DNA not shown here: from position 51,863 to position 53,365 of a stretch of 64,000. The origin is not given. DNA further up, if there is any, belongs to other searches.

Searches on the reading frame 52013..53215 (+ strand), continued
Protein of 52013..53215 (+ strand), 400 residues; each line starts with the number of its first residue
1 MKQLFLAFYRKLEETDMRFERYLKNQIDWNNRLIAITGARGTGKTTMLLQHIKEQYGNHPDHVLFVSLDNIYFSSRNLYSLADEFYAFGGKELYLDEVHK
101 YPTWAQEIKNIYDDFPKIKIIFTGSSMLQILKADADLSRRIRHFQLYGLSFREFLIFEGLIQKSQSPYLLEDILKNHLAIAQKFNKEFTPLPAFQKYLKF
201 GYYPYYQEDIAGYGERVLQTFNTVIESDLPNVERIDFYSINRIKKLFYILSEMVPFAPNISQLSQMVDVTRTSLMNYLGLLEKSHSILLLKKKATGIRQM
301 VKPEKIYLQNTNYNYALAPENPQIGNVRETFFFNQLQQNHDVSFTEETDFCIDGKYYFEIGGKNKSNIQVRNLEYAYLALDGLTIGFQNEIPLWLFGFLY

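Call 58: find_homologous_proteins(query=A3, max_evalue=1e-10)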
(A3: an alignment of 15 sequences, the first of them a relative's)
Query A3 (15 sequences) (397 aa, profile of the alignment): 8000 proteins with E <= 1e-10 among 8000 candidates; the best 120 are listed.
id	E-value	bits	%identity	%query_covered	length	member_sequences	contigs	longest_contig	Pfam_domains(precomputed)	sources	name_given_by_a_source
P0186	1.1e-183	629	-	-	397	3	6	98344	PF13173.13,PF13635.13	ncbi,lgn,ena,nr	ncbi:MAG: ATP-binding protein [Bacteroidetes bacterium]|nr:ATP-binding protein [Bacteroidota bacteri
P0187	1.8e-181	621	48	100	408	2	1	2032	PF13173.13,PF13635.13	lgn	-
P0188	7.2e-180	616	48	100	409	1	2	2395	PF13173.13,PF13635.13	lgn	-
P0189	4.2e-179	614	47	100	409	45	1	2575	PF13173.13,PF13635.13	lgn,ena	-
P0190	7.8e-179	613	49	100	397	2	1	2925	PF13173.13,PF13635.13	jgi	jgi:predicted AAA+ superfamily ATPase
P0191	2.7e-178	611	46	99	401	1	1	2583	PF13173.13,PF13635.13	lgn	-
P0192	3.0e-178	611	46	99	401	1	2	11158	PF13173.13,PF13635.13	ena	-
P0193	3.0e-178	611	46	99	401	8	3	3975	PF13173.13,PF13635.13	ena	-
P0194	3.2e-178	611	-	-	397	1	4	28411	PF13173.13,PF13635.13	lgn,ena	-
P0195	3.5e-178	611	46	99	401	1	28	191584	PF13173.13,PF13635.13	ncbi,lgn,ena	-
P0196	4.8e-178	610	46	99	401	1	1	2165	PF13173.13,PF13635.13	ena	-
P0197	5.6e-178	610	46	97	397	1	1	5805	PF13173.13,PF13635.13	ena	-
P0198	6.5e-178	610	46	97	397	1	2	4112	PF13173.13,PF13635.13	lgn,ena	-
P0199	6.5e-178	610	46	97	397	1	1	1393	PF13173.13,PF13635.13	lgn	-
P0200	6.8e-178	610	47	100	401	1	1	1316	PF13173.13,PF13635.13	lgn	-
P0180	7.1e-178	610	46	97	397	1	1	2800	PF13173.13,PF13635.13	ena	-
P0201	8.3e-178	609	47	100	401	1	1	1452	PF13173.13,PF13635.13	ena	-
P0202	1.0e-177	609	46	97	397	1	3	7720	PF13173.13,PF13635.13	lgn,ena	-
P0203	1.3e-177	609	46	99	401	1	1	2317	PF13173.13,PF13635.13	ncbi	-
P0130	2.2e-177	608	44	100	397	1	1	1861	PF13173.13,PF13635.13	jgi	-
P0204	2.2e-177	608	46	97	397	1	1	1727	PF13173.13,PF13635.13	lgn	-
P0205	2.5e-177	608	47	100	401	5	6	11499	PF13173.13,PF13635.13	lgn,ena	-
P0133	2.6e-177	608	44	100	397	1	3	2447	PF13173.13,PF13635.13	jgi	-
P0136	3.0e-177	607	44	100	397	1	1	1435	PF13173.13,PF13635.13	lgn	-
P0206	3.3e-177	607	46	100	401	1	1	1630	PF13173.13,PF13635.13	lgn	-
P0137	3.3e-177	607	44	100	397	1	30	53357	PF13173.13,PF13635.13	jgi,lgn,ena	jgi:predicted AAA+ superfamily ATPase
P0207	3.7e-177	607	47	100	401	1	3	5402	PF13173.13,PF13635.13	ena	-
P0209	4.0e-177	607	47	100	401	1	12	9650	PF13173.13,PF13635.13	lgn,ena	-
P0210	4.4e-177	607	47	100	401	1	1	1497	PF13173.13,PF13635.13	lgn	-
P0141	4.7e-177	607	44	100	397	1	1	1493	PF13173.13,PF13635.13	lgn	-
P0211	5.3e-177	607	47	100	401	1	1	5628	PF13173.13,PF13635.13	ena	-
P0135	5.5e-177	607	44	100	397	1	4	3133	PF13173.13,PF13635.13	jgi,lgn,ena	jgi:hypothetical protein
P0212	6.7e-177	606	47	100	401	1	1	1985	PF13173.13,PF13635.13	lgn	-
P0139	7.1e-177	606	44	100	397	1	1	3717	PF13173.13,PF13635.13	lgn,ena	-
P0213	7.1e-177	606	46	100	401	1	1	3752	PF13173.13,PF13635.13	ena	-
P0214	7.4e-177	606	46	97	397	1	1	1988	PF13173.13,PF13635.13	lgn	-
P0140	7.8e-177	606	44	100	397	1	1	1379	PF13173.13,PF13635.13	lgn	-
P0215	8.1e-177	606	46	100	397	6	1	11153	PF13173.13,PF13635.13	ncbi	-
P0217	9.2e-177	606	47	100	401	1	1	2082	PF13173.13,PF13635.13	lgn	-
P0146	9.9e-177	606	44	100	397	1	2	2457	PF13173.13,PF13635.13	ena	-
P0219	9.9e-177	606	47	100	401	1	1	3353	PF13173.13,PF13635.13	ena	-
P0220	1.0e-176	606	46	99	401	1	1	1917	PF13173.13,PF13635.13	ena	-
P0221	1.1e-176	606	47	100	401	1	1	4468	PF13173.13,PF13635.13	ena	-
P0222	1.2e-176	605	46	99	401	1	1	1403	PF13173.13,PF13635.13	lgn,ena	-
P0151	1.3e-176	605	44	100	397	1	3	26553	PF13173.13,PF13635.13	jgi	jgi:hypothetical protein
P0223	1.4e-176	605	47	100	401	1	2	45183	PF13173.13,PF13635.13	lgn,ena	-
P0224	1.7e-176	605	46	100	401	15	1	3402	PF13173.13,PF13635.13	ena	-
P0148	2.1e-176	605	44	100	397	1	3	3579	PF13173.13,PF13635.13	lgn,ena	-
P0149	2.2e-176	605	44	100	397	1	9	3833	PF13173.13,PF13635.13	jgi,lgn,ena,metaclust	jgi:predicted AAA+ superfamily ATPase|metaclust:\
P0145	2.3e-176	605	44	100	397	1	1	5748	PF13173.13,PF13635.13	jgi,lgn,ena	-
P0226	2.3e-176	605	46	100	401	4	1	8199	PF13173.13,PF13635.13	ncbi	-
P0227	2.4e-176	605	44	100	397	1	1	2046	PF13173.13,PF13635.13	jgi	-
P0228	2.4e-176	605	47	100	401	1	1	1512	PF13173.13,PF13635.13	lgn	-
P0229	2.4e-176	605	45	100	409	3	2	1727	PF13173.13,PF13635.13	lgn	-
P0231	2.7e-176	604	47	100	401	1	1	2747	PF13173.13,PF13635.13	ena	-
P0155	2.8e-176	604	44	100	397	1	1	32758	PF13173.13,PF13635.13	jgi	-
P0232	2.8e-176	604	47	100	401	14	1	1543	PF13173.13,PF13635.13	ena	-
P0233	2.9e-176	604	49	100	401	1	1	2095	PF13173.13,PF13635.13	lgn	-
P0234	3.0e-176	604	44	100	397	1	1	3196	PF13173.13,PF13635.13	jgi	-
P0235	3.4e-176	604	46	97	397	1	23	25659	PF13173.13,PF13635.13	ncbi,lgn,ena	-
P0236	4.3e-176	604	49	100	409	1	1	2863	PF13173.13,PF13635.13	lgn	-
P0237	5.0e-176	603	48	100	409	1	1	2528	PF13173.13,PF13635.13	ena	-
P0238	5.4e-176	603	47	100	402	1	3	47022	PF13173.13,PF13635.13,PF04851.22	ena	-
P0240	6.2e-176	603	45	100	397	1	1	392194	PF13173.13,PF13635.13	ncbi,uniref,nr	ncbi:ATP-binding protein [Psychroflexus montanilacus]|uniref:ATP-binding protein n=1 Tax=Psychroflex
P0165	6.5e-176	603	45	100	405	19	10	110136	PF13173.13,PF13635.13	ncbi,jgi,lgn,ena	-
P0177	6.9e-176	603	44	100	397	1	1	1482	PF13173.13,PF13635.13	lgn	-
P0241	7.0e-176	603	47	100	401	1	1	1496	PF13173.13,PF13635.13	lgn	-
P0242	7.8e-176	603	48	100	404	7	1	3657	PF13173.13,PF13635.13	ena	-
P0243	8.1e-176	603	-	-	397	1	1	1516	PF13173.13,PF13635.13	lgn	-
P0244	8.1e-176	603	44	100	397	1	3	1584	PF13173.13,PF13635.13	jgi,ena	-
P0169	8.7e-176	603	44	100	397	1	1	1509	PF13173.13,PF13635.13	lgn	-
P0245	9.1e-176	603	47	100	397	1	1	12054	PF13173.13,PF13635.13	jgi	jgi:predicted AAA+ superfamily ATPase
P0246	9.3e-176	603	46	97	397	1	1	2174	PF13173.13,PF13635.13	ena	-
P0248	1.0e-175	602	49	100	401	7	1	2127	PF13173.13,PF13635.13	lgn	-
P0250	1.5e-175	602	46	100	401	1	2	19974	PF13173.13,PF13635.13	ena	-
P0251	1.6e-175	602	45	100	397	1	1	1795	PF13173.13,PF13635.13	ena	-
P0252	1.9e-175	602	48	100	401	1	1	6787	PF13173.13,PF13635.13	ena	-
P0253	2.0e-175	601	46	100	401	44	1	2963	PF13173.13,PF13635.13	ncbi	-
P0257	2.3e-175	601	45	100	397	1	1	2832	PF13173.13,PF13635.13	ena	-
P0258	2.3e-175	601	48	98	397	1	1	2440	PF13173.13,PF13635.13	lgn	-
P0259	2.3e-175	601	49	97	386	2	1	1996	PF13173.13,PF13635.13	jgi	jgi:predicted AAA+ superfamily ATPase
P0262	2.8e-175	601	45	97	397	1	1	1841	PF13173.13,PF13635.13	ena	-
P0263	3.3e-175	601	-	-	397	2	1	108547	PF13173.13,PF13412.13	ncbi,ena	-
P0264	3.3e-175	601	47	100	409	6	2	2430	PF13173.13,PF13635.13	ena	-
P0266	3.8e-175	601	47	94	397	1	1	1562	PF13173.13,PF13635.13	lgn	-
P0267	3.9e-175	601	42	100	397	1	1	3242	PF13173.13,PF13635.13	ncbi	-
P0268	4.2e-175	600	44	96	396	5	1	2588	PF13173.13,PF13635.13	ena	-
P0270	5.1e-175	600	49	100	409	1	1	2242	PF13173.13,PF13635.13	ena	-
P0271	5.1e-175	600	47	100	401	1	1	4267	PF13173.13,PF13635.13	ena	-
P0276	7.0e-175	600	44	100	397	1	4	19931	PF13173.13,PF13635.13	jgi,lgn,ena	-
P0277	7.2e-175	600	44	100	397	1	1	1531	PF13173.13,PF13635.13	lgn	-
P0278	7.2e-175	600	46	95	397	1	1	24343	PF13173.13,PF13635.13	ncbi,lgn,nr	ncbi:ATPase AAA [Bacteroidia bacterium]|nr:ATPase AAA [Bacteroidia bacterium]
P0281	7.5e-175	600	45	98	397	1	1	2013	PF13173.13,PF13635.13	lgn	-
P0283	7.6e-175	600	46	99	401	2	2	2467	PF13173.13,PF13635.13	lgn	-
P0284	8.9e-175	599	44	100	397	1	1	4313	PF13173.13,PF13635.13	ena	-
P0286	1.0e-174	599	48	100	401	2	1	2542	PF13173.13,PF13635.13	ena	-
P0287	1.1e-174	599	48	97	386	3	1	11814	PF13173.13,PF13635.13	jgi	jgi:predicted AAA+ superfamily ATPase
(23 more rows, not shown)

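Call 63: search_protein_families(library=pfam, proteins=[P0263], max_evalue=1)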
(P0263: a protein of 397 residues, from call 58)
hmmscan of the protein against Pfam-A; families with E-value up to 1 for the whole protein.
P0263 (397 aa): 27 families (the best 25 are shown)
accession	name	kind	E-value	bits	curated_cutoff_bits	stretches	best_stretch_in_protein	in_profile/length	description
PF13173.12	AAA_14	-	2.1e-30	105.8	27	1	31-153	2-128/129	AAA domain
PF13412.12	HTH_24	-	2.1e-05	24.4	21.9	1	258-284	21-47/48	Winged helix-turn-helix DNA-binding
PF05584.17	Sulfolobus_pRN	-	5.3e-05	23.6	20.8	1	259-294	23-58/72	Sulfolobus plasmid regulatory protein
PF01637.24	ATPase_2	-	7.4e-05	23.1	33.2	1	32-66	21-55/225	ATPase domain predominantly from Archaea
PF06745.19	ATPase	-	0.00089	19.1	26.6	1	30-69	18-58/231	KaiC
PF25199.1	nSTAND_NTPase5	-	0.0014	18.9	34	1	30-100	40-108/145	Novel STAND NTPase 5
PF13401.12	AAA_22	-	0.0016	19.2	27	1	31-71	5-45/130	AAA domain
PF08222.17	HTH_CodY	-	0.0027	17.7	27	1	261-286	11-36/61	CodY helix-turn-helix domain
PF00071.28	Ras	-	0.0028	17.7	21.6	1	38-61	6-29/162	Ras family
PF20720.3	nSTAND3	-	0.006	16.7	27.2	1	27-127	13-114/155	Novel STAND NTPase 3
PF13635.12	DUF4143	-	0.0062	16.7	28.1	1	235-337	11-122/160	Domain of unknown function (DUF4143)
PF08477.19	Roc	-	0.007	17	27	1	37-62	5-30/119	Ras of Complex, Roc, domain of DAPkinase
PF00931.28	NB-ARC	-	0.016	14.9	23.5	1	30-58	17-45/248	NB-ARC domain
PF00270.35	DEAD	-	0.018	15.2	26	0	17-64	1-50/167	DEAD/DEAH box helicase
PF07693.20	KAP_NTPase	-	0.018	14.8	20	1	30-87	19-62/293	KAP family P-loop domain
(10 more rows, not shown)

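Call 65: predict_structure(alignment_id=A4)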
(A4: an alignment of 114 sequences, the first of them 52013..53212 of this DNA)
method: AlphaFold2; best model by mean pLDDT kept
length: 400 residues; sequences in the alignment: 114
mean_pLDDT: 92.0   pTM: 0.90
mean pLDDT of the five models: 92.0, 91.5, 90.4, 89.6, 89.5
residues with pLDDT >= 90: 315; 70-90: 72; 50-70: 12; < 50: 1
segments of 3 or more residues with pLDDT < 50: none
pLDDT, mean of each block of 10 residues (from residue 1): 93 94 95 95 96 94 95 94 96 95 92 96 86 74 95 96 94 97 95 97 94 95 91 86 94 82 90 92 93 64 90 92 92 95 93 96 88 94 93 97
secondary structure, 60 per line:
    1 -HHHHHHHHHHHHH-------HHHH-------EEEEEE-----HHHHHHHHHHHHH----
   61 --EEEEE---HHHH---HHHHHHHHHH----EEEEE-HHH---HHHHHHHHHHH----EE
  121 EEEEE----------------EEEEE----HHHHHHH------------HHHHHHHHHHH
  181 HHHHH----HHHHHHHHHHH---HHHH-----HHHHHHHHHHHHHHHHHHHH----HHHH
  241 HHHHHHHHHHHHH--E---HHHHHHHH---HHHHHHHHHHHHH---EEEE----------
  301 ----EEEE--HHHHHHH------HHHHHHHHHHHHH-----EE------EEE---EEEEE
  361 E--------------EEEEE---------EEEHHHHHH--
elements in order: H2-14 H22-25 E33-38 H44-56 E63-67 H71-74 H78-87 E92-96 H104-114 E119-125 E142-146 H151-157 H170-185 H190-200 H204-207 H213-232 H237-253 H260-267 H271-283 E287-290 E305-308 H311-317 H324-336 E350-352 E356-361 E376-380 E390-392 H393-398

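Call 73: fold_search(model_id=the predicted structure, library=pdb)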
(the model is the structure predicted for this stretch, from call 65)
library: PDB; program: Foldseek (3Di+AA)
matches with E <= 10: 1773; with E <= 0.001: 312
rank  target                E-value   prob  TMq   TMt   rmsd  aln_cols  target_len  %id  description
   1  2qby_A                5.6e-08  1.00  0.32  0.34  11.3       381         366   14  Crystal structure of a heterodimer of Cdc6/Orc1 initiators bound to origin DNA (from S. solfataricus) (released 2007-09-11)
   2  2v1u_A                1.6e-07  1.00  0.31  0.32  11.7       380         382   10  STRUCTURE OF THE AEROPYRUM PERNIX ORC1 PROTEIN IN COMPLEX WITH DNA (released 2007-09-18)
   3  8umv_B                2.1e-07  1.00  0.28  0.34  14.6       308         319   15  Atomic model of the human CTF18-RFC-PCNA-DNA ternary complex with narrow PCNA opening state I (state 5) (released 2024-05-08)
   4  8ui7_C                3.7e-07  1.00  0.27  0.31  13.6       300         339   13  Cryo-EM map of human clmap-clamp loader ATAD5-RFC-gapped PCNA complex in intermediate state 3 (released 2024-05-29)
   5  6vvo_C                4.1e-07  1.00  0.27  0.33  14.8       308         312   14  Structure of the human clamp loader (Replication Factor C, RFC) bound to the sliding clamp (Proliferating Cell Nuclear (released 2020-02-26)
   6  7u19_D                4.1e-07  1.00  0.29  0.33  15.3       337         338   12  RFC:PCNA bound to nicked DNA (released 2022-07-06)
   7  7pbl_D                6.9e-07  1.00  0.25  0.30  13.3       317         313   13  RuvAB branch migration motor complexed to the Holliday junction - RuvB AAA+ state s1 [t2 dataset] (released 2022-09-14)
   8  7tfh_B                1.0e-06  1.00  0.35  0.42  12.9       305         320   15  Atomic model of the S. cerevisiae clamp-clamp loader complex PCNA-RFC bound to two DNA molecules, one at the 5'-recess (released 2022-11-16)
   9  7sgz_D                1.1e-06  1.00  0.29  0.34  14.3       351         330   14  Structure of the yeast Rad24-RFC loader bound to DNA and the closed 9-1-1 clamp (released 2022-03-23)
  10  7thj_B                1.2e-06  1.00  0.31  0.38  14.0       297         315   14  Structure of the yeast clamp loader (Replication Factor C RFC) bound to the sliding clamp (Proliferating Cell Nuclear  (released 2022-02-16)
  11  7thv_B                1.5e-06  1.00  0.30  0.37  14.8       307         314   16  Structure of the yeast clamp loader (Replication Factor C RFC) bound to the sliding clamp (Proliferating Cell Nuclear  (released 2022-02-16)
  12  7stb_D                1.6e-06  1.00  0.29  0.34  15.5       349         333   14  Closed state of Rad24-RFC:9-1-1 bound to a 5' ss/dsDNA junction (released 2022-03-23)
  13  8dr0_C                1.7e-06  1.00  0.30  0.35  13.8       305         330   13  Closed state of RFC:PCNA bound to a 3' ss/dsDNA junction (released 2022-08-24)
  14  1iqp_C                1.7e-06  1.00  0.27  0.33  15.4       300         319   14  Crystal Structure of the Clamp Loader Small Subunit from Pyrococcus furiosus (released 2001-09-19)
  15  6vvo_D                1.7e-06  1.00  0.27  0.35  15.4       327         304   11  Structure of the human clamp loader (Replication Factor C, RFC) bound to the sliding clamp (Proliferating Cell Nuclear (released 2020-02-26)
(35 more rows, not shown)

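Call 74: search_dna_similar(query=window:52013-53212:+, collection=plasmids, mode=protein, max_rows=30, rows=spread)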
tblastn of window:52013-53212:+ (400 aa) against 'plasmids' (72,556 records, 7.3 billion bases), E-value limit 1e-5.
Records with a match: 40; places in all: 44; records where one place covers at least 80% of the query: 31.
Best place of each record, by identity: <60% 40.
By first word of the organism name: Persicobacter 7; Parabacteroides 5; Aliarcobacter 4; Bacteroides 2; Runella 2; Arcobacter 2; Prevotella 2; Acinetobacter 2; Methanosphaera 2; Emticicia 1; and 11 more.
By predicted mobility (MOB-suite, as given by PLSDB): non-mobilizable 38; conjugative 2.
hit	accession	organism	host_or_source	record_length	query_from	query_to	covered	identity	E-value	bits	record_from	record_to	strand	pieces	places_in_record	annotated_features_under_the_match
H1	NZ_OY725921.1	Bacteroides finegoldii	-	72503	1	400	95%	55.1%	5e-106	411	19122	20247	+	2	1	hypothetical protein (x2)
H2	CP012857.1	Persicobacter sp. JZB09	cell culture,soil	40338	1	398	100%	43.7%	1e-94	317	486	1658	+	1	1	record has no annotation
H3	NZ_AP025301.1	Persicobacter psychrovividus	-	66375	1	399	100%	43.1%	6e-93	312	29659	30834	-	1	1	AAA family ATPase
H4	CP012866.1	Persicobacter sp. JZB09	cell culture,soil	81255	1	398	100%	43.2%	3e-92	310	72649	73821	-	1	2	record has no annotation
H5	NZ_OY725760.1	Parabacteroides distasonis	-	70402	1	400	100%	42.6%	7e-96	320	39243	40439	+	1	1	AAA family ATPase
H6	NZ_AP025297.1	Persicobacter psychrovividus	-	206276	12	400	97%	43.1%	1e-97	325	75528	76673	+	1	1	AAA family ATPase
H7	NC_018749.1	Emticicia oligotrophica DSM 17448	warm spring water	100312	1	400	100%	41.6%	2e-82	282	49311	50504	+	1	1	AAA family ATPase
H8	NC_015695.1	Runella slithyformis DSM 19594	fresh water lake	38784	1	400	100%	40.6%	1e-85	291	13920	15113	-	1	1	AAA family ATPase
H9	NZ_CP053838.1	Aliarcobacter faecis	Cell culture,Human septic tank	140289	19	400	96%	40.7%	6e-82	281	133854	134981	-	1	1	AAA family ATPase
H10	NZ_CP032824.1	Aliarcobacter cryaerophilus ATCC 43158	bovine,cell culture,Aborted bovine ...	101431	19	400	96%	40.5%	1e-81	280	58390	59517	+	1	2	AAA family ATPase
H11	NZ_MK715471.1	Aliarcobacter cryaerophilus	Greenshell mussel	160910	19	400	96%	40.5%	1e-81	280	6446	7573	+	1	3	AAA family ATPase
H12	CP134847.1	Arcobacter sp. AZ-2023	food,chicken meat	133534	19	400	96%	40.5%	4e-81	278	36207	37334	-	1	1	AAA family ATPase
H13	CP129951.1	Arcobacter sp. DSM 115972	animal,chicken meat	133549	19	400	96%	40.5%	4e-81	278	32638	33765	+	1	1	AAA family ATPase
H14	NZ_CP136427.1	Bergeyella porcorum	pig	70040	13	400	97%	39.7%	1e-61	262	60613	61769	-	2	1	AAA family ATPase | hypothetical protein (x2)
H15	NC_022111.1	Prevotella sp. oral taxon 299 str. F0039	Homo sapiens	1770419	7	400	99%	36.8%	2e-69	244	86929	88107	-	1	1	none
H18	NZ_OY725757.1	Parabacteroides distasonis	-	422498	12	400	97%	33.3%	4e-60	217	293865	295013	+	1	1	AAA family ATPase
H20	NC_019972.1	Methanomethylovorans hollandica DSM 15978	-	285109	33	352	80%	28.3%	4e-14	82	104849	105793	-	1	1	ATP-binding protein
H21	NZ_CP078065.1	Haloferax larsenii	Cell culture,Salt Lake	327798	33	399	92%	23.8%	6e-8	62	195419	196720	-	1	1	ATP-binding protein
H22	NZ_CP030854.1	Runella rosea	Whole organism,fresh water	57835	35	360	82%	26.2%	3e-9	67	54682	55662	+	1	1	ATP-binding protein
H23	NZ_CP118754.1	Methanosphaera sp. ISO3-F5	-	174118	9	311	76%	24.6%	3e-6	57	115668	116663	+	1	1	AAA family ATPase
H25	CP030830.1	Neorhizobium sp. NCHU2750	Rosa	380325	16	371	89%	20.9%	8e-7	59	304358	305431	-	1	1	ATPase AAA family protein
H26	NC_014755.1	Sulfuricurvum kujiense DSM 16994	drain water from underground crude oil ...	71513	29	320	73%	23.8%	6e-9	66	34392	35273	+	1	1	ATP-binding protein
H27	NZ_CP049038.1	Pseudohalocynthiibacter aestuariivivens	pure culutre,Seawater recirculating ...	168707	18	338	80%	21.3%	3e-6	57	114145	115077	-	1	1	ATP-binding protein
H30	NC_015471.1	Thermococcus barophilus MP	-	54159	19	162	36%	28.6%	8e-7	59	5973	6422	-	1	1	ATP-binding protein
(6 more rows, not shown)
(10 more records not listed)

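Call 75: search_dna_similar(query=window:52013-53212:+, collection=phages, mode=protein, max_rows=15)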
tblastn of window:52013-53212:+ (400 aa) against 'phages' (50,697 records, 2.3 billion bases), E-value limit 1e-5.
Records with a match: 1; places in all: 1; records where one place covers at least 80% of the query: 1.
Best place of each record, by identity: <60% 1.
By first word of the organism name: Bacteriophage 1.
By host as written in the record: - 1.
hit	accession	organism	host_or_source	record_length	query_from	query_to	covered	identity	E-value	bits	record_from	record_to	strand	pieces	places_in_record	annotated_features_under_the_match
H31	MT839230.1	Bacteriophage sp.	human fecal samples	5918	11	400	98%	38.4%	4e-79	270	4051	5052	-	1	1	record has no annotation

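Call 76: get_annotated_region(hit=H9, flank=400)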
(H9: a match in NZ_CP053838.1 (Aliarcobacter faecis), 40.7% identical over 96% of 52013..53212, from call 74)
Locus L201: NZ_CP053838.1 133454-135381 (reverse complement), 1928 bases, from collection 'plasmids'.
description: Aliarcobacter faecis strain CCUG 66484 plasmid pAFAEC, complete sequence
organism: Aliarcobacter faecis (NCBI taxid 1564138)
taxonomy: Bacteria; Campylobacterota; Epsilonproteobacteria; Campylobacterales; Arcobacteraceae; Aliarcobacter; Aliarcobacter faecis
host: -; source: Cell culture,Human septic tank; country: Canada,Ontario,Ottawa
typing (MOB-suite, as given by PLSDB): non-mobilizable
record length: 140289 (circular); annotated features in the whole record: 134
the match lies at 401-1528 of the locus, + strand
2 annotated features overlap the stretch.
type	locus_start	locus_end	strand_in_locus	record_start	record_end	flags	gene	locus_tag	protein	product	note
CDS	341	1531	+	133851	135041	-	-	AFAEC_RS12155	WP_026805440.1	AAA family ATPase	-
CDS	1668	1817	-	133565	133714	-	-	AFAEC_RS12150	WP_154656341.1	hypothetical protein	-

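Call 77: get_annotated_region(hit=H20, flank=500)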
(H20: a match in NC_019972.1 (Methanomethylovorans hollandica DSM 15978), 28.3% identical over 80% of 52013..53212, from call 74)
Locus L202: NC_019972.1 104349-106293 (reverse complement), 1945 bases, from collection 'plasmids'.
description: Methanomethylovorans hollandica DSM 15978 plasmid pMETHO01, complete sequence
organism: Methanomethylovorans hollandica DSM 15978 (NCBI taxid 867904)
taxonomy: Archaea; Euryarchaeota; Methanomicrobia; Methanosarcinales; Methanosarcinaceae; Methanomethylovorans; Methanomethylovorans hollandica; Methanomethylovorans hollandica DSM 15978
host: -; source: -; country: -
typing (MOB-suite, as given by PLSDB): non-mobilizable; replicon rep_cluster_57
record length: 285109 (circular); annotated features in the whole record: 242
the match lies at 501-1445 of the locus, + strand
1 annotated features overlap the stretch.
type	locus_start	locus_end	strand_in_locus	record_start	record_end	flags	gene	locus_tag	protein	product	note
CDS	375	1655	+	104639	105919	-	-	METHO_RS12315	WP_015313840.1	ATP-binding protein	-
